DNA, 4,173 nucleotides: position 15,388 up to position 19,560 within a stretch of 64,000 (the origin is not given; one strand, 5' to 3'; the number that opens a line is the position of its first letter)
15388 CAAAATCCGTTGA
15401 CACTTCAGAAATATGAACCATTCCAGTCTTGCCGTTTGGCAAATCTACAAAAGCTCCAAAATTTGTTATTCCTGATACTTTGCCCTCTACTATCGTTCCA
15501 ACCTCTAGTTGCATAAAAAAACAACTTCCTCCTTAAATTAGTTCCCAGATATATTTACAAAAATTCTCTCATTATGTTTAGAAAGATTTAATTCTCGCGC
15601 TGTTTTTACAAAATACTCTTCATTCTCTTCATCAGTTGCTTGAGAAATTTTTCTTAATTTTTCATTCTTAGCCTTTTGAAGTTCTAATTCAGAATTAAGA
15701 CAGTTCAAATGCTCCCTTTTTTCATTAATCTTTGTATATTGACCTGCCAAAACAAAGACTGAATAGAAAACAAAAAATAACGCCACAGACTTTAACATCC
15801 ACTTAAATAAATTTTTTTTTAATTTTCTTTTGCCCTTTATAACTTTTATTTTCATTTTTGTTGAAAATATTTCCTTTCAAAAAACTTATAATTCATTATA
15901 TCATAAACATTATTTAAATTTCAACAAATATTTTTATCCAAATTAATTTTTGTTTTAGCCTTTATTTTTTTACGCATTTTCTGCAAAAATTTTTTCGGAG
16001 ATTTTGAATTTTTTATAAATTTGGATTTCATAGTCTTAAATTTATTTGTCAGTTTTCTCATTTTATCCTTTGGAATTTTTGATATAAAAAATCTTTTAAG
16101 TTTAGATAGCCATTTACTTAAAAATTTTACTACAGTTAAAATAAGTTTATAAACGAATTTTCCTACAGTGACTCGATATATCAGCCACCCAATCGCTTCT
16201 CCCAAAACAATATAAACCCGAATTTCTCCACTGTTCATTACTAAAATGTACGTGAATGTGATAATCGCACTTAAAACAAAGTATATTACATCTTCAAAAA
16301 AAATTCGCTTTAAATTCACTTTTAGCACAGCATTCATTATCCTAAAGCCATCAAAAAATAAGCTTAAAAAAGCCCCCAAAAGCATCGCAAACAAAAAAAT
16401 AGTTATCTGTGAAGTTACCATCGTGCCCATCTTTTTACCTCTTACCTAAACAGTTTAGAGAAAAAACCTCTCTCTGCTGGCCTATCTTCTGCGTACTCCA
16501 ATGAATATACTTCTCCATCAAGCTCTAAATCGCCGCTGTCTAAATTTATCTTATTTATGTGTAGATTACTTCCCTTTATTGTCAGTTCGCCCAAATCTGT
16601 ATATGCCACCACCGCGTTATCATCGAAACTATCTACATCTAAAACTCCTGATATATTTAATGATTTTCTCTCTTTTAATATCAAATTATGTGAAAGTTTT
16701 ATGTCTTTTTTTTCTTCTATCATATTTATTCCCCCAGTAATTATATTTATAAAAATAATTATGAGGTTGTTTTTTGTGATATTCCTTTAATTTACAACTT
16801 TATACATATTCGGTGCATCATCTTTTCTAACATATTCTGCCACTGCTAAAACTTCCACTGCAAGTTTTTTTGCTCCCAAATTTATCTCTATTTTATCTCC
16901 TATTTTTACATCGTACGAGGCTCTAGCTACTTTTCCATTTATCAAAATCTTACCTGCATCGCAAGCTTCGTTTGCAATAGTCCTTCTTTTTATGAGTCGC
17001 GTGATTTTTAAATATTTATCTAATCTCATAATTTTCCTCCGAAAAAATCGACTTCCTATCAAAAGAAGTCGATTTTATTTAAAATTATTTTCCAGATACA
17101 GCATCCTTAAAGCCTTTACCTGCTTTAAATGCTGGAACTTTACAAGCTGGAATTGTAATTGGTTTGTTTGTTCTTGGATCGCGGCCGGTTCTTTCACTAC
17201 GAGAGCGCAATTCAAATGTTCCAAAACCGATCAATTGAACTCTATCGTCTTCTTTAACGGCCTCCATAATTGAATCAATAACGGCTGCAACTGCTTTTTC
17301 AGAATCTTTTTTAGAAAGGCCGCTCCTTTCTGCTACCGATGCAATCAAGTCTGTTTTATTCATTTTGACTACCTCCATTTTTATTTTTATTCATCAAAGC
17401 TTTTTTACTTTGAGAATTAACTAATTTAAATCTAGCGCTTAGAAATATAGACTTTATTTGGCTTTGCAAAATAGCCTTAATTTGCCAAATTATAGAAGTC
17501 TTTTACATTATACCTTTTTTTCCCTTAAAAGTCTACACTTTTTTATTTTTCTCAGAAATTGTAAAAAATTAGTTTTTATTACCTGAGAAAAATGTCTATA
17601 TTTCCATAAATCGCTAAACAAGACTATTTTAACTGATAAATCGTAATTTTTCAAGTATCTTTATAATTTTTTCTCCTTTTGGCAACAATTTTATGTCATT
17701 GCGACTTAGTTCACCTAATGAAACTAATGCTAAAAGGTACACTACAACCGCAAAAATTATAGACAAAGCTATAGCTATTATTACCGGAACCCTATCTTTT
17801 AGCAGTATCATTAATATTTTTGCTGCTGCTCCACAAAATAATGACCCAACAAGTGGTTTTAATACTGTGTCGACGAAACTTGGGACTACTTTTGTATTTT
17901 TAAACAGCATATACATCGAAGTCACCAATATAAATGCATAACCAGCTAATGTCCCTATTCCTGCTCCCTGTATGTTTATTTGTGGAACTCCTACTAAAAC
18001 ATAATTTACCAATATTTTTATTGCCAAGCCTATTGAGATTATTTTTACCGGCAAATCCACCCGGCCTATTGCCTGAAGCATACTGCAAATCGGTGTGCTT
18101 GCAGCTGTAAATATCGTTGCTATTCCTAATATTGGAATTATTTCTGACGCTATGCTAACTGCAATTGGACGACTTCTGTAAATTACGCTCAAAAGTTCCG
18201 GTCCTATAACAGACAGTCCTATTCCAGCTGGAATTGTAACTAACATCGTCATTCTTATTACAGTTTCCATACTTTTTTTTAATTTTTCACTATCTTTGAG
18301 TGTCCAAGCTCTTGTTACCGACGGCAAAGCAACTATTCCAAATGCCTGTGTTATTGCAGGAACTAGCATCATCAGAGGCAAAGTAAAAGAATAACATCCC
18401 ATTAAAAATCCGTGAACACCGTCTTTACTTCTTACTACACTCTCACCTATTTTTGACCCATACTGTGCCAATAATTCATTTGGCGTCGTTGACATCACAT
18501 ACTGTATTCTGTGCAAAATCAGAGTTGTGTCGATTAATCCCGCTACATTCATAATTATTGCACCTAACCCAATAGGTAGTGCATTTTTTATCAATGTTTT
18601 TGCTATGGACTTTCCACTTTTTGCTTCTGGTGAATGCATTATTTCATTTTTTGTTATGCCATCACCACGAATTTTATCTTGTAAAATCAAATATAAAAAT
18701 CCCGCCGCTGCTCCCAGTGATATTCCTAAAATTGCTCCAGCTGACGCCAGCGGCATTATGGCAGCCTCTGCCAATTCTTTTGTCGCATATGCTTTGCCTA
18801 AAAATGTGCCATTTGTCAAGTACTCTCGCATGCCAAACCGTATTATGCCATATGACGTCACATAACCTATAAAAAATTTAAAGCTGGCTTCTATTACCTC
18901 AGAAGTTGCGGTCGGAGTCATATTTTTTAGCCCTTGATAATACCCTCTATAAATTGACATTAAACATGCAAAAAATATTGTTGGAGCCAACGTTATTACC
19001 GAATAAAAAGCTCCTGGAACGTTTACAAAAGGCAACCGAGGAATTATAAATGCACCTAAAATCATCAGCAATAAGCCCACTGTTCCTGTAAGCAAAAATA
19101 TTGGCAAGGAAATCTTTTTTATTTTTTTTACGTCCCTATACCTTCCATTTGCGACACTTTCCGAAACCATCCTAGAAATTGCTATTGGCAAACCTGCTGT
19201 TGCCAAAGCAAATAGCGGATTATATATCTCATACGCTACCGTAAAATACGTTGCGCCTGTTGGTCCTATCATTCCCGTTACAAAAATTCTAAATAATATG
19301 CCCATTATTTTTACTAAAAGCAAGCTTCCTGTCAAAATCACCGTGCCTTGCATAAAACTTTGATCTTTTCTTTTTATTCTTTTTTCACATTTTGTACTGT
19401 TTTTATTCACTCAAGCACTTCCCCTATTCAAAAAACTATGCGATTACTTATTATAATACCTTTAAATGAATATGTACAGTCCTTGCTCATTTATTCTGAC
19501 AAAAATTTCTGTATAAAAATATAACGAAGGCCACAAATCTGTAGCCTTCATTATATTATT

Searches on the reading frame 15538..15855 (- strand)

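Call 49: search_protein_families(library=pfam, proteins=[window:15538-15855:-], max_evalue=0.001)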
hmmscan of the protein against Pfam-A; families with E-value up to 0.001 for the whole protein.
window:15538-15855:- (105 aa): 1 family
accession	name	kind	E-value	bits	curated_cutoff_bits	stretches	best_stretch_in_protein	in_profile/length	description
PF04977.20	DivIC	-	8.4e-08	32.4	28.9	1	26-100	2-76/80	Septum formation initiator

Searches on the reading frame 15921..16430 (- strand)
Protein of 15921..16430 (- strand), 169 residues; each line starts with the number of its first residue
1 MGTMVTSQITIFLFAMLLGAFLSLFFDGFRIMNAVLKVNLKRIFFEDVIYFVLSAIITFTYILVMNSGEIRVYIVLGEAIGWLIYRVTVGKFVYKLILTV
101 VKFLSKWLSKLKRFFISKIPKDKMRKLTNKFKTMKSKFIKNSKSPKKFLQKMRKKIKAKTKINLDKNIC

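Call 49: search_protein_families(library=pfam, proteins=[window:15921-16430:-], max_evalue=0.001)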
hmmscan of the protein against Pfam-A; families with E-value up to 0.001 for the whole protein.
window:15921-16430:- (169 aa): 1 family
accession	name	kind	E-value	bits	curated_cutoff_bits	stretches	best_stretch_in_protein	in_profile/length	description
PF09578.15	Spore_YabQ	-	5.3e-18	65.4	27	1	12-89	1-78/79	Spore cortex protein YabQ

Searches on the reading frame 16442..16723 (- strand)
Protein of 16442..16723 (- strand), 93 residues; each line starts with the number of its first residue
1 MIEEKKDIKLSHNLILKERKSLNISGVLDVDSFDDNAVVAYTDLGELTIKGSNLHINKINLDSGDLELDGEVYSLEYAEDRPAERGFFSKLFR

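Call 49: search_protein_families(library=pfam, proteins=[window:16442-16723:-], max_evalue=0.001)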
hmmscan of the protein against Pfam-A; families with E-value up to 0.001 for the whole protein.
window:16442-16723:- (93 aa): 1 family
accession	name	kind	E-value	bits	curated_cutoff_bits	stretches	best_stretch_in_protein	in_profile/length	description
PF07873.16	YabP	-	2.3e-19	69.4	27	1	12-77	1-64/64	YabP family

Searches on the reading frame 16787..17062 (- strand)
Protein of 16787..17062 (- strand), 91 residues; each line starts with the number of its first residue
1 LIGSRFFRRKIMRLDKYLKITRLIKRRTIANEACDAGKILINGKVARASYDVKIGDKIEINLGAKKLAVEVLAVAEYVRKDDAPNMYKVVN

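Call 49: search_protein_families(library=pfam, proteins=[window:16787-17062:-], max_evalue=0.001)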
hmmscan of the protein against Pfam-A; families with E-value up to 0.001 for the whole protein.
window:16787-17062:- (91 aa): 1 family
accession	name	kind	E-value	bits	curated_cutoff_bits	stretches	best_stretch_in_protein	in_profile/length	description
PF01479.30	S4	-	8.7e-12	45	22.8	1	12-58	1-48/48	S4 domain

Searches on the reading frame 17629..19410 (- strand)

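Call 49: search_protein_families(library=pfam, proteins=[window:17629-19410:-], max_evalue=0.001)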
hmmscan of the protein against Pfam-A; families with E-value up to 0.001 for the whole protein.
window:17629-19410:- (593 aa): 4 families
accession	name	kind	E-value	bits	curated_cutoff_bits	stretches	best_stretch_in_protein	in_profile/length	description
PF01943.22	Polysacc_synt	-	5.6e-11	42.8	28.2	1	20-179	2-153/274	Polysaccharide biosynthesis protein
PF03023.19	MurJ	-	3.5e-10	39.5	27.4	1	352-536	248-434/451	Lipid II flippase MurJ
PF01554.23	MatE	-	1e-09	38.8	24.9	1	337-471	28-161/161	MatE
PF13440.11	Polysacc_synt_3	-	8.1e-05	22.4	23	1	338-412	212-285/293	Polysaccharide biosynthesis protein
